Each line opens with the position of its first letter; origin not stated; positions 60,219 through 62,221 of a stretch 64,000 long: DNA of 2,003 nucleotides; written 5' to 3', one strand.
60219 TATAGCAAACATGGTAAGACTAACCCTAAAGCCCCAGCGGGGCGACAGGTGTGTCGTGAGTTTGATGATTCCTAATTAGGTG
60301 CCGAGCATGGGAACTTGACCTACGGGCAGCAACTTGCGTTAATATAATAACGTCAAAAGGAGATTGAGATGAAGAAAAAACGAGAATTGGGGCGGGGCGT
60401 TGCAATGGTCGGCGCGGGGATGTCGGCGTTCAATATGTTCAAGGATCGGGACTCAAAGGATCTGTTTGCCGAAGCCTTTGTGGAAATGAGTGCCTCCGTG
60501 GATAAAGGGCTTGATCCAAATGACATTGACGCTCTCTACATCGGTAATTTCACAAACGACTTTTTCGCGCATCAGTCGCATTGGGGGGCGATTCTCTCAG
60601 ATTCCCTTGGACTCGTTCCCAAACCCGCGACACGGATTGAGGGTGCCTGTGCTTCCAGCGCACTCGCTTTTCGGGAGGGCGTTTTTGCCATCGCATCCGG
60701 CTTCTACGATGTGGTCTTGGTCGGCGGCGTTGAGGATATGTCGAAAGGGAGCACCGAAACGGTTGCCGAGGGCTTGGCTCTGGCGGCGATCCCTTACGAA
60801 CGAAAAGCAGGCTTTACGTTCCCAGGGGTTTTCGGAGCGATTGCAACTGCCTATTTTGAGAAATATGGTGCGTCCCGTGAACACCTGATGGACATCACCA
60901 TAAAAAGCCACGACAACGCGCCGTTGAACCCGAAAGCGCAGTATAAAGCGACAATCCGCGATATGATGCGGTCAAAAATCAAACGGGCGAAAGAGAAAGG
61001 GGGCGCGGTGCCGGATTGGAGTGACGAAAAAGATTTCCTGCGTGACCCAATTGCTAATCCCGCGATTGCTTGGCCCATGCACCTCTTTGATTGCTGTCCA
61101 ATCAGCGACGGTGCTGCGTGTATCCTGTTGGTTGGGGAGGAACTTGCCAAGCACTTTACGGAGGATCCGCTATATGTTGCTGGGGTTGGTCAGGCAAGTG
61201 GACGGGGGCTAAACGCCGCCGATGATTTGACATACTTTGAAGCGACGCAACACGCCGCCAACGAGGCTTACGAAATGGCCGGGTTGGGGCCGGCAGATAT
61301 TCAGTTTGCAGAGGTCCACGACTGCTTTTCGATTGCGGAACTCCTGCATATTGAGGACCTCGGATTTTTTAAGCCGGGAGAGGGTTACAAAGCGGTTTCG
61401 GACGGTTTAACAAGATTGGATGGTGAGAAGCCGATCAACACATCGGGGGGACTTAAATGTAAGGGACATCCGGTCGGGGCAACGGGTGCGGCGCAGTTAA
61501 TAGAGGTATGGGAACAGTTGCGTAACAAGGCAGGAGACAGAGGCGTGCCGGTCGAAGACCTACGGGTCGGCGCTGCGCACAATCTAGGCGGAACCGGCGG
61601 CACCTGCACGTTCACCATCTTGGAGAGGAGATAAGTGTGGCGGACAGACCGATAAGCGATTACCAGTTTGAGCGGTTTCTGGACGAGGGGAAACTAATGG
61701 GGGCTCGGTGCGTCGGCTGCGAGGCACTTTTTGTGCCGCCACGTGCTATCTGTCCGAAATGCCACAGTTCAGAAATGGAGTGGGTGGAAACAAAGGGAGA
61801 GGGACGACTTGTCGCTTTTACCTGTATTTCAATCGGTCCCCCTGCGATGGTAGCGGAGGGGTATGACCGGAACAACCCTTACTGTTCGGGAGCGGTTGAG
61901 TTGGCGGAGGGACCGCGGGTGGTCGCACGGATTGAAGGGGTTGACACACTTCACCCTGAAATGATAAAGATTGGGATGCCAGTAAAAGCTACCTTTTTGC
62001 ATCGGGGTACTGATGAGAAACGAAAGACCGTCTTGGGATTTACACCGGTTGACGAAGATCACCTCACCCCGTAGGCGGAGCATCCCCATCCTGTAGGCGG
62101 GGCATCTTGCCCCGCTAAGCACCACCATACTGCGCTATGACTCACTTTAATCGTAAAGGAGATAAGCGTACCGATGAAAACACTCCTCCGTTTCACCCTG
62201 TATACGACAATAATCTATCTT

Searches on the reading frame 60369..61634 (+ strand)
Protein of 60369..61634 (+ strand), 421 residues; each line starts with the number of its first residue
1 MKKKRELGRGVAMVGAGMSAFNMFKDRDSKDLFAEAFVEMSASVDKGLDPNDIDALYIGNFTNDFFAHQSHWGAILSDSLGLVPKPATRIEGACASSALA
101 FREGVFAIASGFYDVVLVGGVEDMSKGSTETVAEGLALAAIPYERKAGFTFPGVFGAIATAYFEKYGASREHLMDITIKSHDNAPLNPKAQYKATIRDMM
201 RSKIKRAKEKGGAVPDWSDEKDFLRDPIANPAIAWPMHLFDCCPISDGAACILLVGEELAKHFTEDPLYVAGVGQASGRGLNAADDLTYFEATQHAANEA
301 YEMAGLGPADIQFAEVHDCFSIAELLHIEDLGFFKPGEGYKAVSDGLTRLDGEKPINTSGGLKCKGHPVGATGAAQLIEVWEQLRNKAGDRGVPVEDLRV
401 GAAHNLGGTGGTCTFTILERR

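Call 43: find_encoding_contigs(protein=window:60369-61634:+, flank=10000, max_places=4)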
Protein window:60369-61634:+ (421 aa): no gene with exactly this product is on record in the collection.

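Call 72: search_protein_families(library=pfam, proteins=[window:60369-61631:+], max_evalue=0.00001)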
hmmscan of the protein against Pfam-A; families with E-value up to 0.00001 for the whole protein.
window:60369-61631:+ (421 aa): 3 families
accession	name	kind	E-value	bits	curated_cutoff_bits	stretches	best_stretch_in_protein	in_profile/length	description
PF22691.2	Thiolase_C_1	-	8.8e-43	145.9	28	1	279-420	7-144/144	Thiolase C-terminal domain-like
PF00108.29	Thiolase_N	-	9.4e-25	87.9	26.4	1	11-257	1-259/260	Thiolase, N-terminal domain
PF02803.24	Thiolase_C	-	1.2e-09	38.3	27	1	292-393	23-106/123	Thiolase, C-terminal domain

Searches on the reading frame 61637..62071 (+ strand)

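Call 72: search_protein_families(library=pfam, proteins=[window:61637-62071:+], max_evalue=0.00001)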
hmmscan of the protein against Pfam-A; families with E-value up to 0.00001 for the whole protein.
window:61637-62071:+ (145 aa): 2 families
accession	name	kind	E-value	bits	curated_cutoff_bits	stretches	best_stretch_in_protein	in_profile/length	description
PF01796.24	OB_ChsH2_C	-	4.2e-17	62.3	27.1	1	49-120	1-64/65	ChsH2, C-terminal OB-fold domain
PF12172.15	zf-ChsH2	-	4.5e-13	49.2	23.2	1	15-48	4-37/37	ChsH2, rubredoxin-like zinc ribbon domain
